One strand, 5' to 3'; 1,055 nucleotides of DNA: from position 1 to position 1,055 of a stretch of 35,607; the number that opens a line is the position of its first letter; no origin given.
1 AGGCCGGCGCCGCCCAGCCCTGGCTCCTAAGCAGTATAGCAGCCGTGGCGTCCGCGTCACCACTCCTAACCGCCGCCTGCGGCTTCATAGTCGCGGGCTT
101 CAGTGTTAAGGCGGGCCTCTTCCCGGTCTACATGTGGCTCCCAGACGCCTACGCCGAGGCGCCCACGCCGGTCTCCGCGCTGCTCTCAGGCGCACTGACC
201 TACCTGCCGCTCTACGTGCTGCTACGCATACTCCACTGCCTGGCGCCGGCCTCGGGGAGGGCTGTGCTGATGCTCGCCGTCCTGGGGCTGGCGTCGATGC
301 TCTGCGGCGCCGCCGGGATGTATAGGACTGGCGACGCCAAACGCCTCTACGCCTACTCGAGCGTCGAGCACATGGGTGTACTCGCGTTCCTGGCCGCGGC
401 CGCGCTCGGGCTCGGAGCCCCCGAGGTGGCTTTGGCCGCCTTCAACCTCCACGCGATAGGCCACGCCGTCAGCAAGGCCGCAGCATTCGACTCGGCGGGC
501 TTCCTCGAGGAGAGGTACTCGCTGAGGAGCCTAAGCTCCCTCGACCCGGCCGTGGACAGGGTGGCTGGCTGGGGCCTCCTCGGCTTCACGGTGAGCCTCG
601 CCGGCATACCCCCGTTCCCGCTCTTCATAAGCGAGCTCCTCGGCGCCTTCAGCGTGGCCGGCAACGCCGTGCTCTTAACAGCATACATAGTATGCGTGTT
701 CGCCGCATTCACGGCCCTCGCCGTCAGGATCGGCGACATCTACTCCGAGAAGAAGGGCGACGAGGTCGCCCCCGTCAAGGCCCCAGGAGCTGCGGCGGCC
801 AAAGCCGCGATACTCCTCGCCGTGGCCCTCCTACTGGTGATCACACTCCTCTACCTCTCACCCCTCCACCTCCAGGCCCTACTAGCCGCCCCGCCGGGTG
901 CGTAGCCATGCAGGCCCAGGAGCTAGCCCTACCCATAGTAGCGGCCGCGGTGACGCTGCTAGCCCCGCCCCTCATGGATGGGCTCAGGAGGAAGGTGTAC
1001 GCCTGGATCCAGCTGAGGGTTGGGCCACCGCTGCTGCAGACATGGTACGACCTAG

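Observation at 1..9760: CO-dehydrogenase module spliced into the middle of a hyc-ordered group-4 hydrogenase operon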

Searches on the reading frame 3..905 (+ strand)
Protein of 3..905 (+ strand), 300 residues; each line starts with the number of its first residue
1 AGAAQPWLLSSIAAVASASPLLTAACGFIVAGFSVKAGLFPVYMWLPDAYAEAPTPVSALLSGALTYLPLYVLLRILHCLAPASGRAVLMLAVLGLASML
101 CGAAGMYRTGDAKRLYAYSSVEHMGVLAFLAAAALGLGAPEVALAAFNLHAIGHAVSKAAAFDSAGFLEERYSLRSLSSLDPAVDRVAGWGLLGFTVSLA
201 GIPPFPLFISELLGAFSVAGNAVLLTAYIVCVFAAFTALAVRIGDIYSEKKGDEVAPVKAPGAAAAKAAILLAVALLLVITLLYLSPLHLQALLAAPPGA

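Call 3: search_protein_families(library=pfam, proteins=[window:3-905:+])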
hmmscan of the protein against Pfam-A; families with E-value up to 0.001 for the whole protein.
window:3-905:+ (300 aa): 1 family
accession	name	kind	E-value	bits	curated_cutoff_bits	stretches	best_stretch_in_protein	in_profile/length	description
PF00361.26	Proton_antipo_M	-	1.3e-31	110.3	21.5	1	11-231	70-288/294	NADH:quinone oxidoreductase/Mrp antiporter, TM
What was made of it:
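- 1..905 (+): 3' part of a HyfF-like (NuoN/M-type) antiporter-like membrane subunit, cut by the contig end (reading frame starts at base 3). Pfam PF00361 at 1.3e-31 (call 3).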

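Call 6: search_protein_families(library=ncbifam, proteins=[window:3-905:+])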
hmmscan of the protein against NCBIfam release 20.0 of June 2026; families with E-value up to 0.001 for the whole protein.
window:3-905:+ (300 aa): 69 families (the best 25 are shown)
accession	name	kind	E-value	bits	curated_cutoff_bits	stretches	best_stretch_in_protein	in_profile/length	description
NF005043.0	PRK06458.1-3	equivalog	3.2e-42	145.1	533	1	13-282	201-465/483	hydrogenase 4 subunit F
NF005044.0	PRK06458.1-4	equivalog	7.3e-36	124.1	610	1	20-280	216-477/531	hydrogenase 4 subunit F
NF005045.0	PRK06458.1-5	equivalog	9.1e-36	123.9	543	1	21-278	209-463/484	hydrogenase 4 subunit F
NF006427.0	PRK08676.1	equivalog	2.9e-35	122.1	511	1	13-282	198-468/486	hydrogenase membrane subunit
NF005041.0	PRK06458.1-1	equivalog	9e-29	100.8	951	1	21-238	217-434/526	hydrogenase 4 subunit F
NF005042.0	PRK06458.1-2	equivalog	2.8e-28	99.2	437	1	12-262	176-417/439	hydrogenase 4 subunit F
TIGR01972.1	NDH_I_M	subfamily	1.7e-27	96.3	263.8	1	28-280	212-463/486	NADH-quinone oxidoreductase subunit M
TIGR01770.1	NDH_I_N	subfamily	6.6e-26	91.3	332.6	1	20-283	203-466/472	NADH-quinone oxidoreductase subunit NuoN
NF005086.0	PRK06521.1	equivalog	2.1e-24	86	667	1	20-240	207-439/669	hydrogenase 4 subunit B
NF005097.0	PRK06525.1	equivalog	3.9e-24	85.2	430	1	25-282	211-469/480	hydrogenase 4 subunit D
NF004498.0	PRK05846.1-1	equivalog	4.2e-24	85.2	614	1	27-288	226-485/509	NADH-quinone oxidoreductase subunit M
NF006241.0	PRK08377.1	equivalog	9.5e-24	84.2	645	1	25-281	208-460/494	NADH dehydrogenase subunit N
NF004445.0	PRK05777.2-3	equivalog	4e-23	82.1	408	1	14-283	190-466/475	NADH-quinone oxidoreductase subunit NuoN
NF009306.0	PRK12663.1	equivalog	4e-22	78.7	542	1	14-282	199-467/498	Na+/H+ antiporter subunit D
NF006240.0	PRK08376.1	subfamily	1.8e-21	76.6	662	1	17-279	212-488/521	putative monovalent cation/H+ antiporter subunit D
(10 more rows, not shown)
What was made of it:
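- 1..905 (+): NCBIfam best match is 'hydrogenase 4 subunit F' (call 6).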

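Call 39: find_homologous_proteins(query=window:3-905:+, max_evalue=1e-20)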
Query window:3-905:+ (300 aa): 1097 proteins with E <= 1e-20 among 8000 candidates; the best 120 are listed.
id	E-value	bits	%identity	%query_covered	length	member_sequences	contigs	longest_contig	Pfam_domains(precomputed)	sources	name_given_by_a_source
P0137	2.6e-142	492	80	100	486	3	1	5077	PF00361.26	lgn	-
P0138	4.2e-78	281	53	88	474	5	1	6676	PF00361.26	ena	-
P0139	4.8e-76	274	53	95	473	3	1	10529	PF00361.26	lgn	-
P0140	6.9e-72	261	52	88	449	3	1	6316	PF00361.26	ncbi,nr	ncbi:MAG TPA: hypothetical protein EYH59_00230, partial [Pyrodictium sp.]|nr:hypothetical protein [P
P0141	4.9e-70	255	50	87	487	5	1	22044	PF00361.26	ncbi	-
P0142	1.2e-69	253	56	81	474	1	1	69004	PF00361.26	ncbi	-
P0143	1.0e-62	231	48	94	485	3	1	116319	PF00361.26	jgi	-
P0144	2.0e-61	226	56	71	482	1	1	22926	PF00361.26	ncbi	-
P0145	7.3e-60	221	53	71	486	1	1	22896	PF00361.26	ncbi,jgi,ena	-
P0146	5.8e-34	136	39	80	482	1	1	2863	PF00361.26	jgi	jgi:hydrogenase-4 component F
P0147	7.8e-34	136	41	90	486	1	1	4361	PF00361.26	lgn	-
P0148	1.2e-33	135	45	66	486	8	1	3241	PF00361.26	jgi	jgi:hydrogenase-4 component F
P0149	1.8e-33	135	43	63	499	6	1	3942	PF00662.27,PF00361.26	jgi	jgi:hydrogenase-4 component F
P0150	1.9e-33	135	39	83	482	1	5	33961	PF00361.26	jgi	jgi:hydrogenase-4 component F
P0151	1.9e-33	135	39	83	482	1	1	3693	PF00361.26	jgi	jgi:hydrogenase-4 component F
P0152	1.0e-32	132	42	71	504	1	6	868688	PF00361.26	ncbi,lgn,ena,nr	ncbi:MAG: NADH dehydrogenase FAD-containing subunit [Mycolicibacterium sp.]|nr:NADH dehydrogenase FA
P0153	2.7e-32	131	40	81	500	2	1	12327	PF00361.26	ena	-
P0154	3.0e-32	131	40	81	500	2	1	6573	PF00361.26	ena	-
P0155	4.0e-32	130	39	77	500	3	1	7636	PF00361.26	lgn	-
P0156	6.5e-32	130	45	63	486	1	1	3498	PF00361.26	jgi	jgi:hydrogenase-4 component F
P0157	6.6e-32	130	48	61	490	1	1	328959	PF00361.26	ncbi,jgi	ncbi:MAG TPA: proton-conducting transporter membrane subunit [Streptosporangiaceae bacterium]|jgi:hy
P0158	1.1e-31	129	44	69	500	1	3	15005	PF00361.26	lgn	-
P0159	1.3e-31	129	38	75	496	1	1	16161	PF00361.26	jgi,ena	-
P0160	1.4e-31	128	41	86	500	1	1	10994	PF00361.26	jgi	jgi:hydrogenase-4 component F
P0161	1.6e-31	128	41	78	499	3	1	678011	PF00361.26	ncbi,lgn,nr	ncbi:MAG: hypothetical protein J0I14_02640 [Propionibacteriaceae bacterium]|nr:hypothetical protein 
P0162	2.3e-31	128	40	81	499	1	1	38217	PF00361.26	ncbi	ncbi:MAG: proton-conducting transporter membrane subunit [Propionibacteriaceae bacterium]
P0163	2.3e-31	128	43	70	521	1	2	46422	PF00662.27,PF00361.26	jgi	jgi:hydrogenase-4 component F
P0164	2.5e-31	128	43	66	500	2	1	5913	PF00361.26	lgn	-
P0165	2.7e-31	127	45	63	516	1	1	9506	PF00662.27,PF00361.26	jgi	jgi:hydrogenase-4 component F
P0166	3.3e-31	127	43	61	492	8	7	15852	PF00361.26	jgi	jgi:hydrogenase-4 component F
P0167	3.3e-31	127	39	77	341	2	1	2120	PF00361.26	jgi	-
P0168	3.8e-31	127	41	82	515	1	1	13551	PF00361.26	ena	-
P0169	5.6e-31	126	45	67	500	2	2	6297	PF00361.26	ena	-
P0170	6.0e-31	126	43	61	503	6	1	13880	PF00361.26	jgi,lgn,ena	-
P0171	8.3e-31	126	41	76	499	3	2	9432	PF00361.26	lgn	-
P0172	1.0e-30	126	40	77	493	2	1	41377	PF00361.26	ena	-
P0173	1.1e-30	126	42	70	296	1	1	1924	PF00361.26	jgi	jgi:hydrogenase-4 component F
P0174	1.1e-30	125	43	65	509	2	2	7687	PF00361.26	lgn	-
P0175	1.1e-30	125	37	87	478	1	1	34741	PF00361.26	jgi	-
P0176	1.2e-30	125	47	61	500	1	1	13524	PF00361.26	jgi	jgi:hydrogenase-4 component F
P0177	1.4e-30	125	42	71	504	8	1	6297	PF00361.26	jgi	jgi:hydrogenase-4 component F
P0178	1.5e-30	125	44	71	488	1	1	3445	PF00662.27,PF00361.26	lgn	-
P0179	1.7e-30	125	41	84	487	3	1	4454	PF00361.26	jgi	-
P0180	2.1e-30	125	40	79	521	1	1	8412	PF00361.26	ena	-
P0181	2.2e-30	125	39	83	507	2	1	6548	PF00361.26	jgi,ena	-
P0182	2.2e-30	125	37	87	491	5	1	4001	PF00361.26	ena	-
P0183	2.4e-30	124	43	70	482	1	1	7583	PF00361.26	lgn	-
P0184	2.7e-30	124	42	74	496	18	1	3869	PF00361.26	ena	-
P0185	3.0e-30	124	40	63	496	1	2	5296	PF00361.26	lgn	-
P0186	4.1e-30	124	40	77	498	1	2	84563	PF00361.26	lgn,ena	-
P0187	4.5e-30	123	41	79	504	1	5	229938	PF00361.26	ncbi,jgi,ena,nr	ncbi:MAG TPA: proton-conducting transporter membrane subunit [Streptosporangiaceae bacterium]|nr:pro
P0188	5.4e-30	123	43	69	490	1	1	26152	PF00361.26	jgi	jgi:hydrogenase-4 component F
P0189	5.5e-30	123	41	70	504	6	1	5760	PF00361.26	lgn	-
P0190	5.6e-30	123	42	76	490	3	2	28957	PF00361.26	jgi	jgi:hydrogenase-4 component F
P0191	6.0e-30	123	45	64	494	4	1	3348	PF00361.26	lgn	-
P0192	6.8e-30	123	40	79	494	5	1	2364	PF00361.26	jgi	jgi:hydrogenase-4 component F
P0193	7.4e-30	123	38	86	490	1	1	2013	PF00361.26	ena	-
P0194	7.5e-30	123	38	86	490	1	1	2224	PF00361.26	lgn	-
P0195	7.9e-30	123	40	80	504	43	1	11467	PF00361.26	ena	-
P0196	8.2e-30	123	34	91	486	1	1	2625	PF00361.26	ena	-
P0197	9.3e-30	122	42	68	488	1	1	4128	PF00361.26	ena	-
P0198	1.0e-29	122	43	61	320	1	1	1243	PF00361.26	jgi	jgi:hydrogenase-4 component F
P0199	1.0e-29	122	45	61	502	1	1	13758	PF00361.26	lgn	-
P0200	1.0e-29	122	40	83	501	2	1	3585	PF00361.26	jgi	jgi:hydrogenase-4 component F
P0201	1.1e-29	122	38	84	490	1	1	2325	PF00361.26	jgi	jgi:hydrogenase-4 component F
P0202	1.1e-29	122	39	74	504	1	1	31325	PF00361.26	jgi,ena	-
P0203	1.2e-29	122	44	70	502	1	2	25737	PF00361.26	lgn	-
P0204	1.2e-29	122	46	61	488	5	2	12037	PF00662.27,PF00361.26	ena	-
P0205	1.3e-29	122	38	83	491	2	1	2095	PF00361.26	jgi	jgi:hydrogenase-4 component F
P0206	1.3e-29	122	43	66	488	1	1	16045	PF00361.26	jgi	jgi:hydrogenase-4 component F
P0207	1.3e-29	122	43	66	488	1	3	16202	PF00361.26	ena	-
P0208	1.3e-29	122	40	79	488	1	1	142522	PF00361.26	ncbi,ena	-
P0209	1.3e-29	122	39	82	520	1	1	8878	PF00361.26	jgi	jgi:hydrogenase-4 component F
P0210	1.5e-29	122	38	82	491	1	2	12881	PF00361.26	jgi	jgi:hydrogenase-4 component F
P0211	1.6e-29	122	43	66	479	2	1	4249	PF00662.27,PF00361.26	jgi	jgi:hydrogenase-4 component F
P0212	1.6e-29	122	41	72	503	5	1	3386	PF00361.26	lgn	-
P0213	1.6e-29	122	41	66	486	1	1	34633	PF00361.26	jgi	jgi:hydrogenase-4 component F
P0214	1.9e-29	121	44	61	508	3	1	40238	PF00361.26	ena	-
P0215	2.0e-29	121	37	84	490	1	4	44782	PF00361.26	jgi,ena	jgi:hydrogenase-4 component F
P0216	2.1e-29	121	40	82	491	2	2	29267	PF00361.26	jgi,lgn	jgi:hydrogenase-4 component F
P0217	2.1e-29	121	41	77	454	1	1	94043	PF00361.26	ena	-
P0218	2.2e-29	121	41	78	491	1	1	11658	PF00361.26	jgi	jgi:hydrogenase-4 component F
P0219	2.4e-29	121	38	83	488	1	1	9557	PF00361.26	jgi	jgi:hydrogenase-4 component F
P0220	2.4e-29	121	38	82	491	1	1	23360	PF00361.26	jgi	jgi:hydrogenase-4 component F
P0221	2.5e-29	121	39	79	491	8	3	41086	PF00361.26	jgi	jgi:hydrogenase-4 component F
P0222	2.5e-29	121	42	75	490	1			PF00361.26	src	-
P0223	2.6e-29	121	44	63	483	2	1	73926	PF00361.26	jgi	-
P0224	2.7e-29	121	38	82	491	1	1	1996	PF00361.26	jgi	jgi:hydrogenase-4 component F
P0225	2.7e-29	121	40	74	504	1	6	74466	PF00361.26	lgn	-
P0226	2.9e-29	121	38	85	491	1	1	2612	PF00361.26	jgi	jgi:hydrogenase-4 component F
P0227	3.1e-29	121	41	71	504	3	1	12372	PF00361.26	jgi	jgi:hydrogenase-4 component F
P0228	3.6e-29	121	38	76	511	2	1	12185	PF00361.26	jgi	jgi:hydrogenase-4 component F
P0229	4.2e-29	120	35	95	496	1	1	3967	PF00361.26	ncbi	-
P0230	4.2e-29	120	39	78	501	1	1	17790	PF00361.26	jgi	jgi:hydrogenase-4 component F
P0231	4.2e-29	120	44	61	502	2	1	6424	PF00361.26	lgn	-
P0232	4.4e-29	120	41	66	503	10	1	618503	PF00361.26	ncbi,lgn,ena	-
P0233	4.4e-29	120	38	73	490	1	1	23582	PF00361.26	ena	-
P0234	4.5e-29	120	38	73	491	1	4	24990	PF00361.26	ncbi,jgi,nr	ncbi:MAG TPA: proton-conducting transporter membrane subunit [Polyangia bacterium]|jgi:Formate hydro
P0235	4.5e-29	120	42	70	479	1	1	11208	PF00361.26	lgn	-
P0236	4.7e-29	120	38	81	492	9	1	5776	PF00361.26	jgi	jgi:hydrogenase-4 component F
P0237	4.7e-29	120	41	80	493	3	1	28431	PF00361.26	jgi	jgi:hydrogenase-4 component F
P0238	4.9e-29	120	36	95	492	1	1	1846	PF00361.26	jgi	-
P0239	5.1e-29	120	42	66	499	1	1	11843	PF00361.26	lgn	-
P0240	5.2e-29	120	38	78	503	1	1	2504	PF00361.26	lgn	-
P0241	5.8e-29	120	37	86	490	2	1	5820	PF00361.26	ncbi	-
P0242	6.0e-29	120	39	84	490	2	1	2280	PF00361.26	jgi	jgi:hydrogenase-4 component F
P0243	6.1e-29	120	38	62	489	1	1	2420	PF00361.26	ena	-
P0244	6.1e-29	120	38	82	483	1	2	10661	PF00361.26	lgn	-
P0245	6.1e-29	120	41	77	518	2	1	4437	PF00361.26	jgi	jgi:hydrogenase-4 component F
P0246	6.5e-29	120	45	61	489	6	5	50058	PF00662.27,PF00361.26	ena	-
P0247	6.5e-29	120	45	61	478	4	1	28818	PF00361.26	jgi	-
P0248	6.8e-29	120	39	85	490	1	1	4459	PF00361.26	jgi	jgi:hydrogenase-4 component F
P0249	7.3e-29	120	38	80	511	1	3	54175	PF00361.26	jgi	jgi:hydrogenase-4 component F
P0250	7.3e-29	120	37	86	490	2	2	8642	PF00361.26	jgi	jgi:hydrogenase-4 component F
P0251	7.6e-29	119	41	61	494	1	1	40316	PF00361.26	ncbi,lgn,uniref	ncbi:proton-conducting transporter transmembrane domain-containing protein [Amnibacterium sp.]|unire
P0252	7.8e-29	119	41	70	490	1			PF00361.26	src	-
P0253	8.0e-29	119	43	66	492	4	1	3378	PF00361.26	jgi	jgi:hydrogenase-4 component F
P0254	8.5e-29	119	41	71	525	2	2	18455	PF00361.26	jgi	jgi:hydrogenase-4 component F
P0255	8.5e-29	119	46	61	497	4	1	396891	PF00361.26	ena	-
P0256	8.7e-29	119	41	78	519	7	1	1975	PF00361.26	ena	-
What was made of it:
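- The membrane-arm proteins are closest, outside the clade, to bacterial HyfF-type proteins (call 39).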

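Call 40: find_encoding_contigs(protein=P0142, flank=10000, max_places=1)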
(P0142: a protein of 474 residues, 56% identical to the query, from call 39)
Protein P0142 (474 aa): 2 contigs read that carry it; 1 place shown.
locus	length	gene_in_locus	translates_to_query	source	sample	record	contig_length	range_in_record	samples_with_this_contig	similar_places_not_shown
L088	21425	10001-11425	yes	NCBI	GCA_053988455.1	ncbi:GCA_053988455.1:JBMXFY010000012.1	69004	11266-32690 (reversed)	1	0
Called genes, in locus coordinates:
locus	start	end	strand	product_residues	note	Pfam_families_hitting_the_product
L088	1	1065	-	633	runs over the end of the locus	PF02730:AFOR_N, PF01314:AFOR_C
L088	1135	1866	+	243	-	-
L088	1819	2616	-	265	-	PF04055:Radical_SAM (weak)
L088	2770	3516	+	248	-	PF01914:MarC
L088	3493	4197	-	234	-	PF00005:ABC_tran, PF13304:AAA_21 (faint)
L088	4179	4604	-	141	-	PF00528:BPD_transp_1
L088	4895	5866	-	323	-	PF13379:NMT1_2, PF09084:NMT1, PF12974:Phosphonate-bd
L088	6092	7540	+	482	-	PF00361:Proton_antipo_M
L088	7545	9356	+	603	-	PF00361:Proton_antipo_M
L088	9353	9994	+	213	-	PF00420:Oxidored_q2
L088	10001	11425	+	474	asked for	PF00361:Proton_antipo_M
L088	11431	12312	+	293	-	PF00146:NADHdh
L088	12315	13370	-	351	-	PF00126:HTH_1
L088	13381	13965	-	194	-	PF02830:V4R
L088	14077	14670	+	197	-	PF12838:Fer4_7 (weak), PF13247:Fer4_11, PF25160:LdpA_Fe-S-bd (weak), PF12797:Fer4_2 (weak), PF12837:Fer4_6 (weak), PF13237:Fer4_10 (weak), PF00037:Fer4 (weak), PF13187:Fer4_9 (weak), +4 more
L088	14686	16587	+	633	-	PF03063:Prismane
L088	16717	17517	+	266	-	PF01656:CbiA, PF02374:ArsA_ATPase, PF10609:ParA, PF13614:AAA_31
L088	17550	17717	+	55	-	PF10133:CooT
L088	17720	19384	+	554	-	PF00329:Complex1_30kDa, PF00374:NiFeSe_Hases, PF00346:Complex1_49kDa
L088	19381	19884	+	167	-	PF00037:Fer4 (weak), PF12797:Fer4_2 (weak), PF12837:Fer4_6 (faint), PF13237:Fer4_10, PF14697:Fer4_21, PF12838:Fer4_7, PF13187:Fer4_9, PF00037:Fer4 (weak), +1 more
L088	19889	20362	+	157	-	PF01058:Oxidored_q6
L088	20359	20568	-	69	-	-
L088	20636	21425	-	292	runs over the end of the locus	-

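Call 41: find_encoding_contigs(protein=P0143, flank=10000, max_places=1)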
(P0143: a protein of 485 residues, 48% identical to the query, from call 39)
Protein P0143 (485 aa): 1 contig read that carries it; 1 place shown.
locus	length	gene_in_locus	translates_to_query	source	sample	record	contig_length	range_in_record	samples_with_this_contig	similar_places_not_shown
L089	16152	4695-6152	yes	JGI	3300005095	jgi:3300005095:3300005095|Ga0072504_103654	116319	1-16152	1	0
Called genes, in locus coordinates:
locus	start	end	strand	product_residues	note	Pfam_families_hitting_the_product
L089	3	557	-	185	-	?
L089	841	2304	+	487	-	PF00662:Proton_antipo_N (weak), PF00361:Proton_antipo_M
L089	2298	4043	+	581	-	-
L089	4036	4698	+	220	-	PF00420:Oxidored_q2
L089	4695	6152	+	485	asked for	PF00361:Proton_antipo_M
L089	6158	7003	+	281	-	PF00146:NADHdh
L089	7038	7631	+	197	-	PF12838:Fer4_7 (faint), PF25160:LdpA_Fe-S-bd (faint), PF00037:Fer4 (faint), PF12797:Fer4_2 (faint), PF12837:Fer4_6 (faint), PF13237:Fer4_10 (weak), PF13247:Fer4_11, PF13187:Fer4_9 (weak), +1 more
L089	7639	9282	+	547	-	PF03063:Prismane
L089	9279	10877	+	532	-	PF00329:Complex1_30kDa, PF00374:NiFeSe_Hases, PF00346:Complex1_49kDa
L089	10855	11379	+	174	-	PF12838:Fer4_7 (weak), PF12797:Fer4_2, PF12837:Fer4_6, PF13237:Fer4_10, PF00037:Fer4, PF14697:Fer4_21, PF12838:Fer4_7, PF13187:Fer4_9, +4 more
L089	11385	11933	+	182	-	PF01058:Oxidored_q6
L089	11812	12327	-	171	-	PF09918:DUF2148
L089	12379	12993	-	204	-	-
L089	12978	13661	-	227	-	-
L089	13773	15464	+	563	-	PF00496:SBP_bac_5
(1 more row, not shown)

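Call 42: find_encoding_contigs(protein=P0141, flank=10000, max_places=1)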
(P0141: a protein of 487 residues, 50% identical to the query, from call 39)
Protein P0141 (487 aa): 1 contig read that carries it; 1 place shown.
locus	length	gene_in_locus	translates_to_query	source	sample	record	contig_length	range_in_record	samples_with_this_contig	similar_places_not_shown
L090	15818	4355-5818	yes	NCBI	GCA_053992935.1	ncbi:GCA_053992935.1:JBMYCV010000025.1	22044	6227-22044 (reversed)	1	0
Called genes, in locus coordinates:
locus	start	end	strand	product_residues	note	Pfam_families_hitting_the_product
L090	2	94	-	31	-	?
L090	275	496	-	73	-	-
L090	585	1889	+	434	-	PF00361:Proton_antipo_M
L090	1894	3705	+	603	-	PF00361:Proton_antipo_M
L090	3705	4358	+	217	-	PF00420:Oxidored_q2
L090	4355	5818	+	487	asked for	PF00361:Proton_antipo_M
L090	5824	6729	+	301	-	PF00146:NADHdh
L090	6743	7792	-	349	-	PF00126:HTH_1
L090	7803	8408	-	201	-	PF02830:V4R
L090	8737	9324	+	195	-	PF12838:Fer4_7 (faint), PF13187:Fer4_9 (faint), PF14697:Fer4_21 (faint), PF25160:LdpA_Fe-S-bd (faint), PF12797:Fer4_2 (faint), PF12837:Fer4_6 (faint), PF13247:Fer4_11, PF00037:Fer4 (weak), +4 more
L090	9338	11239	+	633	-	PF03063:Prismane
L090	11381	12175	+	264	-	PF01656:CbiA, PF02374:ArsA_ATPase, PF06564:CBP_BcsQ (faint), PF10609:ParA (weak), PF13614:AAA_31 (weak)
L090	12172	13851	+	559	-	PF00329:Complex1_30kDa, PF00374:NiFeSe_Hases, PF00346:Complex1_49kDa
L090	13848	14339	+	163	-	PF00037:Fer4, PF12797:Fer4_2 (weak), PF12837:Fer4_6 (weak), PF13187:Fer4_9, PF13237:Fer4_10, PF14697:Fer4_21, PF12838:Fer4_7, PF00037:Fer4 (weak), +1 more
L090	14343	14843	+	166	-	PF01058:Oxidored_q6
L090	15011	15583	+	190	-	-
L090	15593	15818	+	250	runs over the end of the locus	PF13353:Fer4_12 (weak), PF04055:Radical_SAM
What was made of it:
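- On Group 4a (E. coli Hyc/Hyf type): Full sets are in L088 and L090 (calls 40, 42).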

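Call 43: find_encoding_contigs(protein=P0144, flank=10000, max_places=1)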
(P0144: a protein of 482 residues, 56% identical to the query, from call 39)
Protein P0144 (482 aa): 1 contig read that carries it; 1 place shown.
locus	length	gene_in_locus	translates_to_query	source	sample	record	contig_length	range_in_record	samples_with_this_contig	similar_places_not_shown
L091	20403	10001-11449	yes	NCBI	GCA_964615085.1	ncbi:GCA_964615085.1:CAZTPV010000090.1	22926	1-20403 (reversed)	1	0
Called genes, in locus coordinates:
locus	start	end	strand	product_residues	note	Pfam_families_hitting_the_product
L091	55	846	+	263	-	PF00005:ABC_tran, PF13304:AAA_21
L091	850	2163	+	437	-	PF12679:ABC2_membrane_2, PF12698:ABC2_membrane_3, PF12730:ABC2_membrane_4 (weak)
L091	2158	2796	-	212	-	PF00156:Pribosyltran (weak)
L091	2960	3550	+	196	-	-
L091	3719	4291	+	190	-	-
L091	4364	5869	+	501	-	-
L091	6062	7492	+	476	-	PF00361:Proton_antipo_M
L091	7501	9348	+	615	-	PF00361:Proton_antipo_M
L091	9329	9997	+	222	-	PF00420:Oxidored_q2 (weak)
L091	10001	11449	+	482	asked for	PF00361:Proton_antipo_M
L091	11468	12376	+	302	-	PF00146:NADHdh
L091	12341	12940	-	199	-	PF00696:AA_kinase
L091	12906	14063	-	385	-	PF02899:Phage_int_SAM_1 (weak), PF13495:Phage_int_SAM_4, PF00589:Phage_integrase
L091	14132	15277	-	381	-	PF07885:Ion_trans_2, PF22614:Slo-like_RCK (weak), PF02254:TrkA_N, PF02080:TrkA_C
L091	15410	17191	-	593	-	PF00270:DEAD, PF04851:ResIII, PF00271:Helicase_C, PF16203:ERCC3_RAD25_C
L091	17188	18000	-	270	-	PF01261:AP_endonuc_2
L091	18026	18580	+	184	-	-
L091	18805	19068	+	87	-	-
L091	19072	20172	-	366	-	PF27529:AMPT (faint), PF05343:Peptidase_M42, PF01546:Peptidase_M20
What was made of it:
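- In one MAG the membrane arm is unlinked from the catalytic genes (call 43), which weakens the assumption that the two always work together. The membrane arm can stand alone next to an integrase (L091, call 43).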
